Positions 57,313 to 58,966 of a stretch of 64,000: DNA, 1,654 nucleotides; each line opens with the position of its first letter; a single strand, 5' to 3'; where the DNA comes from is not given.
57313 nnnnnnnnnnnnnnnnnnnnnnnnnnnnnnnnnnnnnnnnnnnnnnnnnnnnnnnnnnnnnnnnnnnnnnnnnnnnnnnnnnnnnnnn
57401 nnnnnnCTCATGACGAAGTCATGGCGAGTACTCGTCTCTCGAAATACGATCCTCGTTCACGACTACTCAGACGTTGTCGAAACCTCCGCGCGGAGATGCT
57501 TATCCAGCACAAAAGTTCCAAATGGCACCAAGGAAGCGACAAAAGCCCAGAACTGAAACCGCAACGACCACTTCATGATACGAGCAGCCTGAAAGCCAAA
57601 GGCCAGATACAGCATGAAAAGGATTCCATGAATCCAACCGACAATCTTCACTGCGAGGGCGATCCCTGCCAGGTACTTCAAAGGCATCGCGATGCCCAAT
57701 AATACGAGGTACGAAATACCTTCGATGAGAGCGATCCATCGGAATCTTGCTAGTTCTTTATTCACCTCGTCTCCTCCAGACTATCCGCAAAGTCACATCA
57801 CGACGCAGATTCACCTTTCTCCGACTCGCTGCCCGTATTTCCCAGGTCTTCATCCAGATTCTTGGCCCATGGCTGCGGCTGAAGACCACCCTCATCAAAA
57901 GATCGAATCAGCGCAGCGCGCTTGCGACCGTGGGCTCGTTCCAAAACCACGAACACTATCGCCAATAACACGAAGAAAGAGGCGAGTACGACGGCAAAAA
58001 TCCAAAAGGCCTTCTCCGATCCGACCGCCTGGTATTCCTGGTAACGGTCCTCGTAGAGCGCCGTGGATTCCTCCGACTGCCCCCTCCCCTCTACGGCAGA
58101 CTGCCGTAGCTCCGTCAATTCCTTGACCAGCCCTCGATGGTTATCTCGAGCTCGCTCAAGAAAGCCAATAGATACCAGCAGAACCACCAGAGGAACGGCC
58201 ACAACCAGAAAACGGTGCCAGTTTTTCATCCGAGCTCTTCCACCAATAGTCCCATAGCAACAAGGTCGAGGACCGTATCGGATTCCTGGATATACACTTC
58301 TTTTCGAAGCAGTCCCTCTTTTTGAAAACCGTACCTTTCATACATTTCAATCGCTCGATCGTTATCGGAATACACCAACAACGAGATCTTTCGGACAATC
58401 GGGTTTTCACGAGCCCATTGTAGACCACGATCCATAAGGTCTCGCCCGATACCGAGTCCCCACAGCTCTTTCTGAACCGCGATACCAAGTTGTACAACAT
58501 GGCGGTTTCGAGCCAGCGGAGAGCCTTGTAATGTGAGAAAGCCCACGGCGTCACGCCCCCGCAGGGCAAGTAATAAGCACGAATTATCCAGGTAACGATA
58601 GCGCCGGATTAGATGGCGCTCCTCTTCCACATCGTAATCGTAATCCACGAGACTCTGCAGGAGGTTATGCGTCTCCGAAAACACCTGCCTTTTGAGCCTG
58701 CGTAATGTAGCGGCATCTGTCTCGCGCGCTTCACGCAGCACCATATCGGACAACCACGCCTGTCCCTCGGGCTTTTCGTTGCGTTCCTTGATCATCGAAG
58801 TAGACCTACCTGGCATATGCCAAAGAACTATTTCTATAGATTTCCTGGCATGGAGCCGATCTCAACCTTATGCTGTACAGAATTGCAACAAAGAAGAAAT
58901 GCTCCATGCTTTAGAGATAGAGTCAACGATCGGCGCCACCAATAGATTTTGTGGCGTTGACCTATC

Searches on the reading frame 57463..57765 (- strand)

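Call 3: search_protein_families(library=pfam, proteins=[window:57463-57765:-], max_evalue=0.1)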
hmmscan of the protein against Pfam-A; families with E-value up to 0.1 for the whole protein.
window:57463-57765:- (100 aa): 2 families
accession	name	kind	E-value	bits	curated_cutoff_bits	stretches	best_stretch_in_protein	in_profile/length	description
PF12823.12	DUF3817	-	6.9e-28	97.7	27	1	5-92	1-84/85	Domain of unknown function (DUF3817)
PF04247.17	SirB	-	0.059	13.9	30.9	1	2-85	29-111/120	Invasion gene expression up-regulator, SirB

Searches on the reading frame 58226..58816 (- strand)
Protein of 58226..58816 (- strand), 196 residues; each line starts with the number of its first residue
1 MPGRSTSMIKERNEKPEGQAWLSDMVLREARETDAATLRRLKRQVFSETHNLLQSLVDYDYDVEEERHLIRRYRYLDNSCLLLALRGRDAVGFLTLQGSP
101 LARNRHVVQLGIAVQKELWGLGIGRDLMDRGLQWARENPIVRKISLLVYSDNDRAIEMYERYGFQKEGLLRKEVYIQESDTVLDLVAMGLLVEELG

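Call 3: search_protein_families(library=pfam, proteins=[window:58226-58816:-], max_evalue=0.1)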
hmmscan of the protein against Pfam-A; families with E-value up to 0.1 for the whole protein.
window:58226-58816:- (196 aa): 8 families
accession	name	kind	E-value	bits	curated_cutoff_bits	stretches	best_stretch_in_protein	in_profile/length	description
PF00583.31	Acetyltransf_1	-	2.9e-16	60.2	20.7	1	57-164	9-116/116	Acetyltransferase (GNAT) family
PF13302.13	Acetyltransf_3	-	1.5e-10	42.3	25.4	1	25-165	2-138/138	Acetyltransferase (GNAT) domain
PF13508.13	Acetyltransf_7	-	4.6e-10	40.2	27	1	78-166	2-84/84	Acetyltransferase (GNAT) domain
PF13673.13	Acetyltransf_10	-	1.6e-06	28.5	23.6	1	80-168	32-111/128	Acetyltransferase (GNAT) domain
PF13420.13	Acetyltransf_4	-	7.3e-06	26.5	24.3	1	27-177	1-147/155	Acetyltransferase (GNAT) domain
PF08445.16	FR47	-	0.0074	16.7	22.1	1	143-167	56-80/86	FR47-like protein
PF07017.17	PagP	-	0.047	13.6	24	0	116-172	36-85/144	Antimicrobial peptide resistance and lipid A acylation protein PagP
PF13527.13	Acetyltransf_9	-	0.097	13.1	25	0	111-165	77-125/127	Acetyltransferase (GNAT) domain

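Call 92: search_protein_families(library=padloc, proteins=[window:58226-58816:-], max_evalue=0.001)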
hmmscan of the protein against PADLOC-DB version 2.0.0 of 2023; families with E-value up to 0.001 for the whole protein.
window:58226-58816:- (196 aa): 0 families
